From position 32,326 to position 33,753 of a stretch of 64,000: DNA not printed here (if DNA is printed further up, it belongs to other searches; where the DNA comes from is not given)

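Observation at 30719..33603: Translationally coupled operon: Ldh_2-family dehydrogenase, LarA-type racemase homologue, DIP1984-family protein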

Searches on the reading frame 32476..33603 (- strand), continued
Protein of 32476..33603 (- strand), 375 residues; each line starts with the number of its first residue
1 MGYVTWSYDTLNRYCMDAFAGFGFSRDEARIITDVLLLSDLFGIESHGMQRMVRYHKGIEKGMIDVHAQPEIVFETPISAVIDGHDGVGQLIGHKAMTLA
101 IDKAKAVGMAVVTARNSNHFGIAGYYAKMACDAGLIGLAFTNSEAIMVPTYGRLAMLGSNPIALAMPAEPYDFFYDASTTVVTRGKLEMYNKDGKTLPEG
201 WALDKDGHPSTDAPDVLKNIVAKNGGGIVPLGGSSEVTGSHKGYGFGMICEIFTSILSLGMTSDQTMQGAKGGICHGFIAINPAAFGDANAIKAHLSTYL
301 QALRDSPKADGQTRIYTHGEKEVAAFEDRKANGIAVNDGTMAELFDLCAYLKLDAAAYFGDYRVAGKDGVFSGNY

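Call 59: find_encoding_contigs(protein=P0213, flank=6000, max_places=2)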
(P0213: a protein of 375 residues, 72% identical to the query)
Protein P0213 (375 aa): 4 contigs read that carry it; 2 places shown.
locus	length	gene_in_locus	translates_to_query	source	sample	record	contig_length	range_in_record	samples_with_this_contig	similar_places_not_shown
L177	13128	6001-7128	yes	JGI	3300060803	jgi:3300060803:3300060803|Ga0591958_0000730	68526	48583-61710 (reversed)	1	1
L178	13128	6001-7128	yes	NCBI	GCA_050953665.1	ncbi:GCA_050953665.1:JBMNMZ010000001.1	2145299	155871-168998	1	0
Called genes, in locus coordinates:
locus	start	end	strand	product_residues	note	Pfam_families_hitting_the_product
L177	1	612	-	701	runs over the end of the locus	PF00580:UvrD-helicase, PF13245:AAA_19, PF13538:UvrD_C_2 (faint), PF13361:UvrD_C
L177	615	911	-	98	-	-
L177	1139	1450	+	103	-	PF05973:Gp49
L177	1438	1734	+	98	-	PF21716:dnstrm_HI1420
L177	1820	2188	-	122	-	PF15781:ParE-like_toxin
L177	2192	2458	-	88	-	PF11903:ParD_like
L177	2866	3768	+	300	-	PF27070:HTH_Rpn_C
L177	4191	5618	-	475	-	PF13598:DUF4139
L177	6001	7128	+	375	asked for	PF02615:Ldh_2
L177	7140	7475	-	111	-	PF05534:HicB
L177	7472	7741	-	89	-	-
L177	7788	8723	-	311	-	PF00491:Arginase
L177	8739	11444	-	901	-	PF13175:AAA_15 (faint), PF13476:AAA_23, PF02463:SMC_N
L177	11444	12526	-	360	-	PF00149:Metallophos, PF12850:Metallophos_2 (faint)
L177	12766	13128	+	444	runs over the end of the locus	PF02812:ELFV_dehydrog_N (weak), PF00208:ELFV_dehydrog (faint)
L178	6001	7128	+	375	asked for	PF02615:Ldh_2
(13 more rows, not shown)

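Call 67: search_protein_families(library=padloc, proteins=[window:32476-33603:-], max_evalue=0.01)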
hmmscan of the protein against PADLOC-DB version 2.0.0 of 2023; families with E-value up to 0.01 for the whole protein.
window:32476-33603:- (375 aa): 0 families

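Call 72: search_protein_representatives(protein=window:32476-33603:-)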
Query: 375 residues. Proteins with E-value up to 0.001 (for the whole library): 11667; up to 1e-10: 6777; up to 1e-30: 1587. The best 150 are listed.
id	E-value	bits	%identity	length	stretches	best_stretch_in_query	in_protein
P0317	1.5e-122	425.8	69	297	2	80-312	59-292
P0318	1.4e-116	406.2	52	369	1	3-362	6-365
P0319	1.0e-110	386.9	78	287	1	16-237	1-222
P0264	5.6e-110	384.5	66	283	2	49-214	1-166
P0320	8.5e-110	383.9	51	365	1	7-359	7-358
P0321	4.8e-97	341.9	46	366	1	21-357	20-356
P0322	1.1e-96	340.7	47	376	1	8-348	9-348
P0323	1.1e-94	334.2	43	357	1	7-358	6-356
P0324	2.2e-94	333.2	49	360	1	7-344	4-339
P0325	2.6e-92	326.4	47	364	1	9-352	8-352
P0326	3.2e-92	326.1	56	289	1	88-365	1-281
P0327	2.0e-90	320.1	70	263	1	169-375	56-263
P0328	2.8e-89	316.4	42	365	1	8-357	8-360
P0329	1.7e-88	313.8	51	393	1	11-306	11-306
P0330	4.1e-88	312.5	62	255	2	208-365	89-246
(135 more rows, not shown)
